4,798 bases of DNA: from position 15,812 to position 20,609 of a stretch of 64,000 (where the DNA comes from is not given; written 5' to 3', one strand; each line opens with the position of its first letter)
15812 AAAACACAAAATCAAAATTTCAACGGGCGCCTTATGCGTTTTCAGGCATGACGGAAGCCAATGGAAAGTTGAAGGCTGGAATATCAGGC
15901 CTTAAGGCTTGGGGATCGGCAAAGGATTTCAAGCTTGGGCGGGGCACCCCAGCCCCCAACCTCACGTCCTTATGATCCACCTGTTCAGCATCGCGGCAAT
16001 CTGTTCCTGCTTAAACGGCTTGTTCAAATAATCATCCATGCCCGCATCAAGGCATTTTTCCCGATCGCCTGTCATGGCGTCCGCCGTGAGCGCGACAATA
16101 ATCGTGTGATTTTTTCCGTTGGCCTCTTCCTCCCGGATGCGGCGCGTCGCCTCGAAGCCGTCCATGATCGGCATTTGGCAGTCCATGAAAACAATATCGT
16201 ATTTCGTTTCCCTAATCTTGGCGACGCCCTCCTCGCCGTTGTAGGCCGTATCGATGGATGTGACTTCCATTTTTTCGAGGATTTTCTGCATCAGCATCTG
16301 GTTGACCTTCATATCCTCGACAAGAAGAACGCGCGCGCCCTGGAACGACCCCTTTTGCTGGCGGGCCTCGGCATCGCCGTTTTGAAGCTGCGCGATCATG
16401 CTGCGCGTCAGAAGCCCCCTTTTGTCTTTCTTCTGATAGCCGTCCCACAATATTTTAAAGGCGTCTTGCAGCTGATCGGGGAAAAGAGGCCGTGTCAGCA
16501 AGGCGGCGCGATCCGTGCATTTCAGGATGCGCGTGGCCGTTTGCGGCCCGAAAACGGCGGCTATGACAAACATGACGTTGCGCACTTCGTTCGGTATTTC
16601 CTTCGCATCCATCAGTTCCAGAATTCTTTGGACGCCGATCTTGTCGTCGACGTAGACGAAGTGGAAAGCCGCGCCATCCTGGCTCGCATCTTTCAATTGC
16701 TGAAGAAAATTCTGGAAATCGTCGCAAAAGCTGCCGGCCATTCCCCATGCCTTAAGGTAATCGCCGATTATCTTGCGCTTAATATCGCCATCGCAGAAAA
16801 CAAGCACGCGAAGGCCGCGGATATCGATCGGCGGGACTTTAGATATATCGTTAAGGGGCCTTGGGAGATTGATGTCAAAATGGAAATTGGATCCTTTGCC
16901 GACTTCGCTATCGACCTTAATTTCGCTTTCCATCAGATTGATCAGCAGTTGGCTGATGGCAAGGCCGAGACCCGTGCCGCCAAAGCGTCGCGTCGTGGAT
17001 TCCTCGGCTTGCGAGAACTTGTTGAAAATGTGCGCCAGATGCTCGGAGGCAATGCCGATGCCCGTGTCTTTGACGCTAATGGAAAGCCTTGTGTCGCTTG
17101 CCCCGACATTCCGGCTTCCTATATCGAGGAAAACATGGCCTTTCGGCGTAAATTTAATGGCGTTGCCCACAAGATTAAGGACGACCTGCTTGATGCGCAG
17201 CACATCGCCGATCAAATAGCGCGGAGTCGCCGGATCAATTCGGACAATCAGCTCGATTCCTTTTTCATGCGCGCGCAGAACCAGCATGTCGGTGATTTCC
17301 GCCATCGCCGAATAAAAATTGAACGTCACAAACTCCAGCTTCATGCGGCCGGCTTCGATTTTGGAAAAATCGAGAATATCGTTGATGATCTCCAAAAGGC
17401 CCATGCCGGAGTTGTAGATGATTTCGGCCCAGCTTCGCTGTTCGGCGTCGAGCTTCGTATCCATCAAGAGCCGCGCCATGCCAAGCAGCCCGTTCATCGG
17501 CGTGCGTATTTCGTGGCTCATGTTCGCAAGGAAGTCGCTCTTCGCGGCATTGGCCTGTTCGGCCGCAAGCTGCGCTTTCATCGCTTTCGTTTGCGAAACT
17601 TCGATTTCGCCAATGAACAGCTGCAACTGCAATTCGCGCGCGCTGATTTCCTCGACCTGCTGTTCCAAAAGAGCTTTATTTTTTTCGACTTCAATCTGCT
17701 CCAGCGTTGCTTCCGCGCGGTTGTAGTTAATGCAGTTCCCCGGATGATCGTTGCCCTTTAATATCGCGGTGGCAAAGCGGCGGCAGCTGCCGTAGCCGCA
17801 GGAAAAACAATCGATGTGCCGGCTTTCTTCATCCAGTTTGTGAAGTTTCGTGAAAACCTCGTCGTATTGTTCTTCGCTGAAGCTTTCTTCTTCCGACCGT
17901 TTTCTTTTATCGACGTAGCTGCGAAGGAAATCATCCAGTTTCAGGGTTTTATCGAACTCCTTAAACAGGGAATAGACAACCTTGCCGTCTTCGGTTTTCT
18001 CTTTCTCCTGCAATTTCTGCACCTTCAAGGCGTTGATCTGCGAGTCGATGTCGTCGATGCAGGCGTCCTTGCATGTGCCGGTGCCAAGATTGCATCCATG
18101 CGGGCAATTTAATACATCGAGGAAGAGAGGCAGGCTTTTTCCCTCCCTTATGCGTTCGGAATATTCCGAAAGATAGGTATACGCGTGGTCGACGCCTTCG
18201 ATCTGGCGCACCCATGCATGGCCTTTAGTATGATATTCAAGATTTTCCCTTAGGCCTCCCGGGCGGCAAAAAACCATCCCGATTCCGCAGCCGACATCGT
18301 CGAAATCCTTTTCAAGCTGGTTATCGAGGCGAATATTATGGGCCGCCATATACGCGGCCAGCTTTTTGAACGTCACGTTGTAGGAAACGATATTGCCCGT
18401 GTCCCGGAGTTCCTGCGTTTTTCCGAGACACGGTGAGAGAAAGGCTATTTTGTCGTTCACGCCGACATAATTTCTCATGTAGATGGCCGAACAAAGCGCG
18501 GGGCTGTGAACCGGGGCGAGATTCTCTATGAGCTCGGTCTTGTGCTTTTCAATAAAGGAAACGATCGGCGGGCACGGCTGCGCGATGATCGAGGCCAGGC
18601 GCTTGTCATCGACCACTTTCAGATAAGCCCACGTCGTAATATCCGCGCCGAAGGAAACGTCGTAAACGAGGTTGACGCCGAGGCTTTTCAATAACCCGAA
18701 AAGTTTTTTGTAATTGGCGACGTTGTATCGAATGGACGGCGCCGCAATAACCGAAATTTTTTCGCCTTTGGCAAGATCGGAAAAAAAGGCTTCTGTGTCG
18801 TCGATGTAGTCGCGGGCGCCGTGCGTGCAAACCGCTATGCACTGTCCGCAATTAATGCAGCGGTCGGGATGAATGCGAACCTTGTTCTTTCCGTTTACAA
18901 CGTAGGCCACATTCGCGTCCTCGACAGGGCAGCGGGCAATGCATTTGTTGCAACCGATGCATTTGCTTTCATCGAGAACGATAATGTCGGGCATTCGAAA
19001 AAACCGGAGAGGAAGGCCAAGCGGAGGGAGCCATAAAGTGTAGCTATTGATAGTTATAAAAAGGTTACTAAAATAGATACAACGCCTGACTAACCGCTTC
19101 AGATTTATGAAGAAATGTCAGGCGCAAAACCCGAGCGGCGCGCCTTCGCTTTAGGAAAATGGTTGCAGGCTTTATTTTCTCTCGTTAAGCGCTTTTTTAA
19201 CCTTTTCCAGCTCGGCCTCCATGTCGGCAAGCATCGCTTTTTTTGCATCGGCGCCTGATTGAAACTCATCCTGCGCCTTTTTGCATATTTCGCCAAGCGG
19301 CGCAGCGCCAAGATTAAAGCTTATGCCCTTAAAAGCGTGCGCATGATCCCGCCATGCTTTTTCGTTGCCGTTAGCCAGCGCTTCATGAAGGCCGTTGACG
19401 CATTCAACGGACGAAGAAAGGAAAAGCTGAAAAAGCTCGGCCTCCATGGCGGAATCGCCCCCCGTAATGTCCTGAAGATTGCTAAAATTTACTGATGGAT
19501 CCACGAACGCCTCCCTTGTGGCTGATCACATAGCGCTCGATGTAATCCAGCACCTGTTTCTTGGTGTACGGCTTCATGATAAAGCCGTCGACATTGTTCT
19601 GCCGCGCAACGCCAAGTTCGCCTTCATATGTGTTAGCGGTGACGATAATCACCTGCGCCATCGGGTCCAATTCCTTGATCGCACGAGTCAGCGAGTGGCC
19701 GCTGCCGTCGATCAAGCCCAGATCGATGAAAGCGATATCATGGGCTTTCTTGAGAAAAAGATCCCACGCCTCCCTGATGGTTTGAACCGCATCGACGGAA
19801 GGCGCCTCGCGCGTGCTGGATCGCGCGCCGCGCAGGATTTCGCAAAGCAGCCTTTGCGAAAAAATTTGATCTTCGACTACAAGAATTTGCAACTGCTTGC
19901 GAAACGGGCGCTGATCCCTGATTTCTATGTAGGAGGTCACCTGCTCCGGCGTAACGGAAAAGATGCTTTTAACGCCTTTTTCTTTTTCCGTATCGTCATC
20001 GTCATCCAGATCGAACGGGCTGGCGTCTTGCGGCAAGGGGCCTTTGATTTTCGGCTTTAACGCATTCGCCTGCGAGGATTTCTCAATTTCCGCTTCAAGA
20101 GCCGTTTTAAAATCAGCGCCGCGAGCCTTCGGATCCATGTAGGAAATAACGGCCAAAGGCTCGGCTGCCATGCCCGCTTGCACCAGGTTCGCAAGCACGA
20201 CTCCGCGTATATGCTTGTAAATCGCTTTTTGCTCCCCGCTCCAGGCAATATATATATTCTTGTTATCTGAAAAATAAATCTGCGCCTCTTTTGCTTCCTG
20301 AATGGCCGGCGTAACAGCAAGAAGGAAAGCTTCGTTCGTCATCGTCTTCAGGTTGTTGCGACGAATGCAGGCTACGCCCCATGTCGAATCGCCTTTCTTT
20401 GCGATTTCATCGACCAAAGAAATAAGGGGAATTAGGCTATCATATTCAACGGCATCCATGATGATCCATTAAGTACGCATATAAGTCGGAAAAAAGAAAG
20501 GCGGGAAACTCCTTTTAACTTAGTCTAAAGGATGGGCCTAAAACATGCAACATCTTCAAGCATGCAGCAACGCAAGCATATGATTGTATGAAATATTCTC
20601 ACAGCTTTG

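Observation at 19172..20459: Two paralogous HK-Hpt-RR phosphorelays whose response regulators share an uncharacterised N-terminal domain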

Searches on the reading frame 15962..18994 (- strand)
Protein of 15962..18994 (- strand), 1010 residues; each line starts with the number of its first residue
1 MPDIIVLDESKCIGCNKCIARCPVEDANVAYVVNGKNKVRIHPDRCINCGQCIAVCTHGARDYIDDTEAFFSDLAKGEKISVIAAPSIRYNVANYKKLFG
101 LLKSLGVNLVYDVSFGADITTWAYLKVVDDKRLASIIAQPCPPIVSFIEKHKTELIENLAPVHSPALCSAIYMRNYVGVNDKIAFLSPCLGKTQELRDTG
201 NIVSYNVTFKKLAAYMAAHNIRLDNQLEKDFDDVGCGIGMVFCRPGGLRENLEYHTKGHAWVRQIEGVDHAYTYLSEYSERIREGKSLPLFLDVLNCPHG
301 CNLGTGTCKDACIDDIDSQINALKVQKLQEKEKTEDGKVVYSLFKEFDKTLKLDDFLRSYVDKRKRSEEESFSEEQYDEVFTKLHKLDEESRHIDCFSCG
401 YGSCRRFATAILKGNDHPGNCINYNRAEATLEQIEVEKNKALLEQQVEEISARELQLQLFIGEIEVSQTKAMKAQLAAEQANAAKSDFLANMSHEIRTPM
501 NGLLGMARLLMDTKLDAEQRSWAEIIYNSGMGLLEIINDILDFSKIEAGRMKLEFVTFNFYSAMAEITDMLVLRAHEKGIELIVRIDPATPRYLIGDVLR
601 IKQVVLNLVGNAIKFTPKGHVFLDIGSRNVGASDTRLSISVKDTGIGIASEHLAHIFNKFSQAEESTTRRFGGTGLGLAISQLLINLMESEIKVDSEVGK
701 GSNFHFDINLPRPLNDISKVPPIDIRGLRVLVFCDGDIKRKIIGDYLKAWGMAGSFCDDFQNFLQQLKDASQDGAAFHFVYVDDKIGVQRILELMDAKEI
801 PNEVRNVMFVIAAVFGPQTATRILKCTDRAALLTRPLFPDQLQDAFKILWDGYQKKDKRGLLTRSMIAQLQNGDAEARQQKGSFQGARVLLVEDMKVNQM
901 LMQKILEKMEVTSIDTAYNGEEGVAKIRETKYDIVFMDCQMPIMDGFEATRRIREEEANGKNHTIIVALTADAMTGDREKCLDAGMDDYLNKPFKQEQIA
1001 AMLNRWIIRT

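Call 3: search_protein_families(library=pfam, proteins=[window:15962-18994:-], max_evalue=1)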
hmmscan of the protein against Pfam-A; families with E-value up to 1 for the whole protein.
window:15962-18994:- (1010 aa): 21 families
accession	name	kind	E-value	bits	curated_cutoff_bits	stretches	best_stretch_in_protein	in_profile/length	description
PF00072.30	Response_reg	-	1.2e-28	100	30.2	1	889-1003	1-110/111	Response regulator receiver domain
PF02518.31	HATPase_c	-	2e-26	93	26.4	1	596-711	1-110/111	Histidine kinase-, DNA gyrase B-, and HSP90-like ATPase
PF02906.19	Fe_hyd_lg_C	-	7.4e-25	88.4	22.1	1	79-304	2-244/245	Iron only hydrogenase large subunit, C-terminal domain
PF00512.31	HisKA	-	1.5e-21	76.6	26.9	1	484-549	1-66/66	His Kinase A (phospho-acceptor) domain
PF13237.11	Fer4_10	-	1.8e-10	41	25.5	1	5-56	2-52/53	4Fe-4S dicluster domain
PF00037.32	Fer4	-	8.8e-10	38.4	21.1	2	40-60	2-22/24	4Fe-4S binding domain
PF12838.12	Fer4_7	-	1.9e-09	38.2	27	1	11-60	1-52/52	4Fe-4S dicluster domain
PF14697.11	Fer4_21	-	1.4e-07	31.9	35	2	7-56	3-51/59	4Fe-4S dicluster domain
PF04060.18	FeS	-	5e-06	26.6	23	1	394-422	4-32/33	Putative Fe-S cluster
PF13187.11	Fer4_9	-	5.4e-06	26.8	27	1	11-59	1-50/52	4Fe-4S dicluster domain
PF12837.12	Fer4_6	-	3.9e-05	23.8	25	2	39-60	2-23/24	4Fe-4S binding domain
PF13459.11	Fer4_15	-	0.00014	22.9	22.4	2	5-23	1-19/66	4Fe-4S single cluster domain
PF12797.12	Fer4_2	-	0.00043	20.5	24.5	2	38-56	2-20/22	4Fe-4S binding domain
PF25160.1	LdpA_Fe-S-bd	-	0.0025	18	27.6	2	39-59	21-41/49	LdpA Fe-S cluster-binding domain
PF12800.12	Fer4_4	-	0.029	15.2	24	2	43-57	1-15/17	4Fe-4S binding domain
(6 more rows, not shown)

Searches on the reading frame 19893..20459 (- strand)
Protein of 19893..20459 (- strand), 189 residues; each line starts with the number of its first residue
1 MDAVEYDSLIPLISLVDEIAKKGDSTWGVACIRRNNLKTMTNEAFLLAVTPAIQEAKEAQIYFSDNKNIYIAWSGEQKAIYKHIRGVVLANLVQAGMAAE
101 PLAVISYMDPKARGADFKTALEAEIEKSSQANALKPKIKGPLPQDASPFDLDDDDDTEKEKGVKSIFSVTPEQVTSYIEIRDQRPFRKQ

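Call 7: find_homologous_proteins(query=window:19893-20459:-, max_evalue=0.01)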
Query seq(189 aa) (189 aa): 5 proteins with E <= 0.01 among 121 candidates.
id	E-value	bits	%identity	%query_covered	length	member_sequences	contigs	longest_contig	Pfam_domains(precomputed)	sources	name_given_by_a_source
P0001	2.8e-117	407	100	100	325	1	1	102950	PF00072.31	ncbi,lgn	-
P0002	1.8e-95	336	79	100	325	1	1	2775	PF00072.31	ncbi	-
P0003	1.9e-93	329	80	100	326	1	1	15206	PF00072.31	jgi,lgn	-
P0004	4.8e-88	311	74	100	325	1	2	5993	PF00072.31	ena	-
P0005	9.7e-88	310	79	100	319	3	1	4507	PF00072.31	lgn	-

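Call 21: find_encoding_contigs(protein=P0001, flank=6000, max_places=4)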
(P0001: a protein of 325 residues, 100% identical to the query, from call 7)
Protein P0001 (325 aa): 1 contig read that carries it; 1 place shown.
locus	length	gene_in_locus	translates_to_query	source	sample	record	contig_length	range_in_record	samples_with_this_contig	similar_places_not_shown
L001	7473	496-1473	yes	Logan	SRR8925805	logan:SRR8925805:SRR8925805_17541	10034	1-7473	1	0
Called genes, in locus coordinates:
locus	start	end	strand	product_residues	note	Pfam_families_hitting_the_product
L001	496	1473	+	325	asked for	PF00072:Response_reg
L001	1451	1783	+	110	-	PF01627:Hpt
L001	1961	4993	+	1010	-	PF12838:Fer4_7, PF13187:Fer4_9 (weak), PF13237:Fer4_10, PF14697:Fer4_21 (weak), PF02906:Fe_hyd_lg_C, PF00512:HisKA, PF02518:HATPase_c, PF00072:Response_reg, +2 more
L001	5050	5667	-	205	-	PF00300:His_Phos_1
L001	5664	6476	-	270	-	PF02348:CTP_transf_3, PF12804:NTP_transf_3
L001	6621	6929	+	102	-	-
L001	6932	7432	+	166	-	-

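Call 23: predict_structure(alignment_id=A1)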
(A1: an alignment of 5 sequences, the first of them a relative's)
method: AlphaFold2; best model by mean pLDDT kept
length: 325 residues; sequences in the alignment: 5
mean_pLDDT: 48.0   pTM: 0.40
mean pLDDT of the five models: 48.0, 44.8, 44.5, 44.5, 43.8
residues with pLDDT >= 90: 0; 70-90: 84; 50-70: 41; < 50: 200
segments of 3 or more residues with pLDDT < 50: 100-103, 130-301, 306-325
pLDDT, mean of each block of 10 residues (from residue 1): 63 82 75 74 78 77 78 77 70 65 64 73 65 30 29 26 25 25 26 32 35 30 33 35 32 40 42 30 21 32 48 36 24
secondary structure, 60 per line:
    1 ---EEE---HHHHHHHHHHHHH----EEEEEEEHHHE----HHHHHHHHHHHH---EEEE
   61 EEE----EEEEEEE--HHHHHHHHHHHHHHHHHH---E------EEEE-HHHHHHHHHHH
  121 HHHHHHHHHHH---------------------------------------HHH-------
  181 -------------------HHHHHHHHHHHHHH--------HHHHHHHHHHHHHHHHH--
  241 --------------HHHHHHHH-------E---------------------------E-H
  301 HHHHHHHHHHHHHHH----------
elements in order: E4-6 H10-22 E27-33 H42-53 E57-63 E68-74 H77-94 E105-108 H110-131 H200-213 H222-238 H255-262 H300-315

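Call 28: fold_search(model_id=the predicted structure, library=pdb)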
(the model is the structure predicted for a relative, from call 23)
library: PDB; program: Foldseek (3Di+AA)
matches with E <= 10: 1367; with E <= 0.001: 0
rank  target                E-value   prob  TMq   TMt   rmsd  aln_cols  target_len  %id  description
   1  7q4l_MODEL_1_A        5.0e-03  0.99  0.20  0.27   6.3       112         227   13  The solution structure of hsDND1 RRM12 bound to CUUAUUUG RNA (released 2022-05-04)
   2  6khu                  6.9e-03  1.00  0.25  0.53   4.0       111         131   14  The crystal structure of a DGC protein from Thermotoga maritima (released 2020-07-22)
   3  5cw9                  8.8e-03  0.93  0.19  0.38  10.4       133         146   15  Crystal structure of De novo designed ferredoxin-ferredoxin domain insertion protein (released 2015-09-23)
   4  6wxo_A                1.2e-02  0.94  0.19  0.34   9.8       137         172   15  De novo TIM barrel-ferredoxin fold fusion homodimer with 2-histidine 2-glutamate centre TFD-HE (released 2020-11-25)
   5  2qn6_B                1.5e-02  0.89  0.17  0.45   5.5        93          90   16  Structure of an archaeal heterotrimeric initiation factor 2 reveals a nucleotide state between the GTP and the GDP sta (released 2007-11-06)
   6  6smd_C                1.8e-02  0.96  0.19  0.20   5.2       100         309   17  PlMCAT:AntF (holo): type II PKS acyl-carrier protein in complex with its malonyl-transacylase (released 2020-05-27)
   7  6wxo_B                1.8e-02  0.94  0.21  0.35   8.0       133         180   16  De novo TIM barrel-ferredoxin fold fusion homodimer with 2-histidine 2-glutamate centre TFD-HE (released 2020-11-25)
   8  4er8_A                1.9e-02  0.82  0.21  0.34   5.5       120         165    8  Structure of the REP associates tyrosine transposase bound to a REP hairpin (released 2012-08-15)
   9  9hvf_B                2.0e-02  0.96  0.24  0.52  11.6       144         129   11  Native human PPP1R15B-P-eIF2-eIF2B complex (released 2025-11-19)
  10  6wxp_B                2.0e-02  0.77  0.19  0.33  10.7       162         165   13  De novo TIM barrel-ferredoxin fold fusion homodimer with 4-glutamate centre TFD-EE (released 2020-11-25)
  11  8qzz_B                2.3e-02  0.99  0.24  0.61   4.9       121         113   10  Crystal structure of human eIF2 alpha-gamma complexed with PPP1R15A_420-452 (released 2024-03-20)
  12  6zv9_B                2.3e-02  0.57  0.18  0.30  12.7       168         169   16  Terbium(III)-bound de novo TIM barrel-ferredoxin fold fusion dimer with 4-glutamate binding site and tryptophan antenn (released 2020-11-25)
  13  9qup_B                2.9e-02  0.72  0.20  0.34  10.8       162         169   11  Tb(III)-bound de novo protein scaffold TFD-EE MPNN (released 2025-11-19)
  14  7e6g_A                3.3e-02  0.93  0.25  0.29   7.1       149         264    8  Crystal structure of diguanylate cyclase SiaD in complex with its activator SiaC from Pseudomonas aeruginosa (released 2021-09-22)
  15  1nvj_F                3.5e-02  0.54  0.18  0.37   8.5       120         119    8  Deletion Mutant (Delta 141) of Molybdopterin Synthase (released 2003-05-06)
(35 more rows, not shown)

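Call 37: find_related_loci(query=A1, collection=genome_contigs, flank=8000)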
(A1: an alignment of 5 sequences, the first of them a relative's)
Query A1 (325 aa) in genome_contigs; peptide patterns used: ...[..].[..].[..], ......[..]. (x = any residue, [..] = any of these).
53 stretches matched a pattern; 2 encode a relative of the query (tblastn E <= 1e-3); 2 distinct loci.
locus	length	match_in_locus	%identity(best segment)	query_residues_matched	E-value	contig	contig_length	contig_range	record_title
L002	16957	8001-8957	84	1-325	0e+0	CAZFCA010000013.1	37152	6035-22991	MAG TPA_asm: uncultured Rhodospirillaceae bacterium isolate SRP192927_co4_464 genome assembly, contig: NODE_1621_length_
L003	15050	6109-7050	49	4-320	5e-96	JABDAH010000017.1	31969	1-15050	MAG: Alphaproteobacteria bacterium isolate BWOrgHeat_Nextera32_MAG2 3300020642.a:Ga0206916_1038, whole genome shotgun se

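Call 40: search_protein_families(library=pfam, proteins=[L003:2754-5861:-, L003:6094-7065:+, L003:7058-7393:+, L003:7448-8215:+, L003:8215-9570:+, L003:1479-2441:+], max_evalue=0.001)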
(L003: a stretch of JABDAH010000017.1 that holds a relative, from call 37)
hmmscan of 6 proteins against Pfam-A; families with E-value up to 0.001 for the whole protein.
L003:2754-5861:- (1035 aa): 5 families
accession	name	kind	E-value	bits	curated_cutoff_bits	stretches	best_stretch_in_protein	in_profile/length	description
PF03707.21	MHYT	-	1.6e-41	140.5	21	3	67-117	1-51/59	Bacterial signalling protein N terminal repeat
PF00072.30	Response_reg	-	9.2e-34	116.4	30.2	1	915-1028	1-110/111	Response regulator receiver domain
PF02518.31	HATPase_c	-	1.2e-25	90.5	26.4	1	621-736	1-110/111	Histidine kinase-, DNA gyrase B-, and HSP90-like ATPase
PF00512.31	HisKA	-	4.3e-21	75.2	26.9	1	509-574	1-66/66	His Kinase A (phospho-acceptor) domain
PF23198.2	PDE8A_N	-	2.8e-05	24.5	29.6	0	919-1005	19-102/147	PDE8A-like, N-terminal domain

L003:6094-7065:+ (323 aa): 1 family
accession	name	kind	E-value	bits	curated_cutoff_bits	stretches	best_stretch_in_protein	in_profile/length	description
PF00072.30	Response_reg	-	1.9e-13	51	30.2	1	191-306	1-110/111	Response regulator receiver domain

L003:7058-7393:+ (111 aa): 1 family
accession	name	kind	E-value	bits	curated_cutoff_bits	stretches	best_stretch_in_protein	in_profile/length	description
PF01627.28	Hpt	-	2.7e-09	37.6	24.6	1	24-104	2-83/84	Hpt domain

L003:7448-8215:+ (255 aa): 2 families
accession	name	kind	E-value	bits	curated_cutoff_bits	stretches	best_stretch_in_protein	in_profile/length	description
PF00072.30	Response_reg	-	3.4e-29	101.7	30.2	1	29-142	1-110/111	Response regulator receiver domain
PF00486.34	Trans_reg_C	-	1.9e-17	63.6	26.2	1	178-250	2-77/77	Transcriptional regulatory protein, C terminal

L003:8215-9570:+ (451 aa): 3 families
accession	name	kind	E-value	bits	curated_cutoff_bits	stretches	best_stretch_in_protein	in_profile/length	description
PF02518.31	HATPase_c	-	8e-21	75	26.4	1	347-450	4-108/111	Histidine kinase-, DNA gyrase B-, and HSP90-like ATPase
PF00512.31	HisKA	-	9.2e-09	35.7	26.9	1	249-304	2-64/66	His Kinase A (phospho-acceptor) domain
PF00672.30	HAMP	-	8.8e-06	26.4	25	1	193-243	2-52/53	HAMP domain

L003:1479-2441:+ (320 aa): 1 family
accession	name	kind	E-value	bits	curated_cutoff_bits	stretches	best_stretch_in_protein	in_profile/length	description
PF01464.25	SLT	-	1.3e-07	31.6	21.3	1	30-82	2-53/117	Transglycosylase SLT domain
